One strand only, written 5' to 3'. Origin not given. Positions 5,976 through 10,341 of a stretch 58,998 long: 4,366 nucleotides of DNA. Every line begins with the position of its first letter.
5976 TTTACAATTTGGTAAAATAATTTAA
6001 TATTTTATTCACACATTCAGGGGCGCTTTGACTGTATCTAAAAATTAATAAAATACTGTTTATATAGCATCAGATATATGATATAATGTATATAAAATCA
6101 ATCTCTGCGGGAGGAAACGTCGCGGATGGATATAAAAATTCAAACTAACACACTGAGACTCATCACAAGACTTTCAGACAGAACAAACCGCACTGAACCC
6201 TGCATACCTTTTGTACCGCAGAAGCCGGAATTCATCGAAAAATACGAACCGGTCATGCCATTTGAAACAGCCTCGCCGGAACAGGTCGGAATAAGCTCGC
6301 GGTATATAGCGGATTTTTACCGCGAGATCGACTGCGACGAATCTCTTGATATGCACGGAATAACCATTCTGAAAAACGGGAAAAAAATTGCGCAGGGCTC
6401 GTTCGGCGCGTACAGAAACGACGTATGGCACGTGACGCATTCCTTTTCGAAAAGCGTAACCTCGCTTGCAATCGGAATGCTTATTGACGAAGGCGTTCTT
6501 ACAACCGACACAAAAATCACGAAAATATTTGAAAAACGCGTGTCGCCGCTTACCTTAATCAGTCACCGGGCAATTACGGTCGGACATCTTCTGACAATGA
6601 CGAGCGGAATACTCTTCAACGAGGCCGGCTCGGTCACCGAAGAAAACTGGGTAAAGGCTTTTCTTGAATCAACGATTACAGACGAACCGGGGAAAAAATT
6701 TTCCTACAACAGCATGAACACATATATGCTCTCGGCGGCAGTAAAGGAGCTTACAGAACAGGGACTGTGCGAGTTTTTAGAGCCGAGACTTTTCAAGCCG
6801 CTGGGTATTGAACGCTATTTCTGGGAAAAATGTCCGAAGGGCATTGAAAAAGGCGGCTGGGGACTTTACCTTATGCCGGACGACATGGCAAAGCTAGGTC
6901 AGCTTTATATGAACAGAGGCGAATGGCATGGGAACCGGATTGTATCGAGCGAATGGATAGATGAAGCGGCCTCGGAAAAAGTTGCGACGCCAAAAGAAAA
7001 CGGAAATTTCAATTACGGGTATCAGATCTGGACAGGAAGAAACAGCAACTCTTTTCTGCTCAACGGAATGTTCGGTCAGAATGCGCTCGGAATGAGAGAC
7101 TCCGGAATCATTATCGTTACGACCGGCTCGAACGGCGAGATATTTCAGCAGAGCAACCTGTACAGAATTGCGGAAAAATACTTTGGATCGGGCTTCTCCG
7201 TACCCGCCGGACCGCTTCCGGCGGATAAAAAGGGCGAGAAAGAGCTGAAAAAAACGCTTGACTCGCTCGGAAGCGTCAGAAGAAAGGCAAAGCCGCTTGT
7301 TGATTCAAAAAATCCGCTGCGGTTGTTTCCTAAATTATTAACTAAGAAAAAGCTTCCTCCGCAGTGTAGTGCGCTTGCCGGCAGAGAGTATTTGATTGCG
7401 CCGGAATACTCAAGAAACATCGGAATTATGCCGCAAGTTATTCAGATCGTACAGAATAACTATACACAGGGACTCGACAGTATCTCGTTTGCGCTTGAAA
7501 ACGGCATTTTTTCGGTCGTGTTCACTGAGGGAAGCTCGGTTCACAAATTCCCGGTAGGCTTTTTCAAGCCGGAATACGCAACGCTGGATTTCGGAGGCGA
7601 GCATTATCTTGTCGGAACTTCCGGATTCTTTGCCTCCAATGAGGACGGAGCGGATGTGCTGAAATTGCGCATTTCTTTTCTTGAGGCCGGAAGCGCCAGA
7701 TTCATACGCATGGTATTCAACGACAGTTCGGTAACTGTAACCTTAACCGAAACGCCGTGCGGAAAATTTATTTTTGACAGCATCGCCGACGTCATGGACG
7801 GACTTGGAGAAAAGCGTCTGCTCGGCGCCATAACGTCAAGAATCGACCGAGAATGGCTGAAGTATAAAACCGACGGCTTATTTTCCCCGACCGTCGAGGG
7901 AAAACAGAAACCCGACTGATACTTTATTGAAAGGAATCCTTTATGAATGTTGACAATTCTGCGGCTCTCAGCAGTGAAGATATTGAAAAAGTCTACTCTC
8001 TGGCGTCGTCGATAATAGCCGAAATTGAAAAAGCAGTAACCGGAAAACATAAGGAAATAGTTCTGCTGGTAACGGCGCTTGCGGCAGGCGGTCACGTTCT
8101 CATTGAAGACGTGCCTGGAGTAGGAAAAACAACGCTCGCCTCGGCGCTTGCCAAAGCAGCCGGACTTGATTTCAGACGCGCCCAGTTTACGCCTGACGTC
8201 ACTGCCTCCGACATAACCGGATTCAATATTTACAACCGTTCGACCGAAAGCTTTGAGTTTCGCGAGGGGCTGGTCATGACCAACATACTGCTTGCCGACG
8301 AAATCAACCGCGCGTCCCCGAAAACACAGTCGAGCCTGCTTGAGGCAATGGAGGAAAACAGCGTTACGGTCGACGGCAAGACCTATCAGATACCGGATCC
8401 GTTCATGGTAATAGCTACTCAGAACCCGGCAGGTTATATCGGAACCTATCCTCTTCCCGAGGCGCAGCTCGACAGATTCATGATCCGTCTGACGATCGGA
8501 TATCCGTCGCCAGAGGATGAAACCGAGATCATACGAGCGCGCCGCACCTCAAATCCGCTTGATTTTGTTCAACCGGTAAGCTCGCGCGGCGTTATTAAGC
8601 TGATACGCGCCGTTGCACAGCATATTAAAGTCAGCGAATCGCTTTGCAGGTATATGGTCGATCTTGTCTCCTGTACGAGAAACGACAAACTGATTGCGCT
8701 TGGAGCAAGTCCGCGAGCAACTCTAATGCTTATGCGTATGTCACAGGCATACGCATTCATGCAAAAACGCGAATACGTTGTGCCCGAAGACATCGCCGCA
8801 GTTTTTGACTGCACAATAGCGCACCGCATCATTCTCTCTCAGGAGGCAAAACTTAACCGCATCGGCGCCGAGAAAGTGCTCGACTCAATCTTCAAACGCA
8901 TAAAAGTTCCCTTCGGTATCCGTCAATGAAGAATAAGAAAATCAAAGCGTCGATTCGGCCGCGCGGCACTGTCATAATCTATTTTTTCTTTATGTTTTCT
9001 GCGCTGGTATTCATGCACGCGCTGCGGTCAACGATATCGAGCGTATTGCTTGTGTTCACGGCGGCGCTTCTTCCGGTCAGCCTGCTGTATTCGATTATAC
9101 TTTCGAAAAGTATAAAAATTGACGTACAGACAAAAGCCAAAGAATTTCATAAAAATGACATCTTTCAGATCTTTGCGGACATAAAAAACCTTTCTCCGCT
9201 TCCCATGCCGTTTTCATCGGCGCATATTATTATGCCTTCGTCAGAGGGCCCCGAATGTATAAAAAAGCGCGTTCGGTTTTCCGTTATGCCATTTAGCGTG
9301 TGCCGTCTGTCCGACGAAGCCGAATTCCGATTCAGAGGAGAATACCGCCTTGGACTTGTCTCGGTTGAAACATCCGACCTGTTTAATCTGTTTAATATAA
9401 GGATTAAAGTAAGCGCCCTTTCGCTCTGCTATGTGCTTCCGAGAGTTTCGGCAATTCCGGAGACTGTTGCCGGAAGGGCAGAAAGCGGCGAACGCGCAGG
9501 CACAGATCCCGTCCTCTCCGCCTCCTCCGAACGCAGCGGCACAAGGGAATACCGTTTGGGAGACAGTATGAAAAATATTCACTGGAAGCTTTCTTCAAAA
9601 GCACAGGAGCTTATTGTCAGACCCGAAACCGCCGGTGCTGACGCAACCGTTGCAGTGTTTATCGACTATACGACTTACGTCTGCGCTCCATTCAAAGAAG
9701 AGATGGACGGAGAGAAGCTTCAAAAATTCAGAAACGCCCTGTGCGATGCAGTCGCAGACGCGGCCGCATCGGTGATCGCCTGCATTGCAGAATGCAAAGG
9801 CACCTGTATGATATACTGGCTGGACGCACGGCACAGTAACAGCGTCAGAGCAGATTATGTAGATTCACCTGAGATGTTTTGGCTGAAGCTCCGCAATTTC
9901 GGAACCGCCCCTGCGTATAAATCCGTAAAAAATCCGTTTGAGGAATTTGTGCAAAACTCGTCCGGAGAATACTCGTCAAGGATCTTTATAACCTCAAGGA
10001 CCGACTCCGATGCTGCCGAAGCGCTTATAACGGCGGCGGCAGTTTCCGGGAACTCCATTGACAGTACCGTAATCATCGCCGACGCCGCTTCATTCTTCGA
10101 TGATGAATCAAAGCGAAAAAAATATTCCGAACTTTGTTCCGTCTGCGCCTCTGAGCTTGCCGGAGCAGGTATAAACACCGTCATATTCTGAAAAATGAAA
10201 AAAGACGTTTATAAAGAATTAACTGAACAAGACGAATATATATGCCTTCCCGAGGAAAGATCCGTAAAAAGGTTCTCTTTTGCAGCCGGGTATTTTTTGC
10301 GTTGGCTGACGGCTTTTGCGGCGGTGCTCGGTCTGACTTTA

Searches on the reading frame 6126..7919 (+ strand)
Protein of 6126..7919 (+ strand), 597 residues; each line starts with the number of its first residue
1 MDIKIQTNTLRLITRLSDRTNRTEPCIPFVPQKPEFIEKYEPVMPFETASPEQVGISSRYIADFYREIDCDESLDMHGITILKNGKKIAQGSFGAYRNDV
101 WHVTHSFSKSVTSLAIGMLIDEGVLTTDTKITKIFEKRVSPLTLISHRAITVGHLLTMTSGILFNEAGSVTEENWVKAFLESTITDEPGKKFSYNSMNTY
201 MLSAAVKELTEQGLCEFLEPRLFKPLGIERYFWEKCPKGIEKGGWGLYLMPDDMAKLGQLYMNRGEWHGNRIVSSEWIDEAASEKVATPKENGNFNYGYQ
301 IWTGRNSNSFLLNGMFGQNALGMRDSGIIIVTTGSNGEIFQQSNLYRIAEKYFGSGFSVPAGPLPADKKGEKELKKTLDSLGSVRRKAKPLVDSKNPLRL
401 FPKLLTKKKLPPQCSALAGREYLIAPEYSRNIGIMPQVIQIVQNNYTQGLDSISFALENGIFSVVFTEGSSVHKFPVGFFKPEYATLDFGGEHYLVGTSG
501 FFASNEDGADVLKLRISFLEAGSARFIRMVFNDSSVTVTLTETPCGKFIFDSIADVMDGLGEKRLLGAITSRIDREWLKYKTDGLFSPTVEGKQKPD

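Call 65: search_protein_families(library=pfam, proteins=[window:6126-7919:+], max_evalue=0.001)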
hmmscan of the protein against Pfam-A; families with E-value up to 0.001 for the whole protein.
window:6126-7919:+ (597 aa): 1 family
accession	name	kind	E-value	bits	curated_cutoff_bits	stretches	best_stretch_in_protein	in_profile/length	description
PF00144.29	Beta-lactamase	-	9.5e-28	97.7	27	1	80-332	20-306/329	Beta-lactamase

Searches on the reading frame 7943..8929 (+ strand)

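Call 65: search_protein_families(library=pfam, proteins=[window:7943-8929:+], max_evalue=0.001)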
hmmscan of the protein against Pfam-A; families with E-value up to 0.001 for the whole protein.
window:7943-8929:+ (328 aa): 9 families
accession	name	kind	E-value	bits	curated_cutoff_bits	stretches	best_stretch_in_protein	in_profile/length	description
PF07726.17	AAA_3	-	1.1e-58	197.2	27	1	51-181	1-131/131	ATPase family associated with various cellular activities (AAA)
PF17863.7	AAA_lid_2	-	1.1e-21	76.8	22.7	1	245-315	3-73/74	AAA lid domain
PF07728.20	AAA_5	-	1.7e-13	51.2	22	1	52-179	2-139/139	AAA domain (dynein-related subfamily)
PF00004.35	AAA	-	3.2e-07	31.3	21.2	1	57-185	6-129/131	ATPase family associated with various cellular activities (AAA)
PF05496.18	RuvB_N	-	1.8e-06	28.2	27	1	50-142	34-114/159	Holliday junction DNA helicase RuvB P-loop domain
PF01078.27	Mg_chelatase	-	7.5e-06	25.9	20.3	0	31-70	4-43/207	Magnesium chelatase, subunit ChlI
PF00493.29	MCM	-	2e-05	24.3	23.3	1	48-163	56-174/224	MCM P-loop domain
PF20030.5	bpMoxR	-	3e-05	23.6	27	1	23-199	5-180/205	MoxR domain in the MoxR-vWA-beta-propeller ternary systems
PF00158.32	Sigma54_activat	-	0.00011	22.4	20.2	0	50-161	23-142/168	Sigma-54 interaction domain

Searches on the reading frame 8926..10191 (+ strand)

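Call 65: search_protein_families(library=pfam, proteins=[window:8926-10191:+], max_evalue=0.001)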
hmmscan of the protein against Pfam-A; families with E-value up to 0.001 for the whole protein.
window:8926-10191:+ (421 aa): 1 family
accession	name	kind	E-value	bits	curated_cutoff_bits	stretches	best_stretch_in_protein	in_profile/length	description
PF01882.25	DUF58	-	0.00079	19.1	23.4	0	206-249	2-45/216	Protein of unknown function DUF58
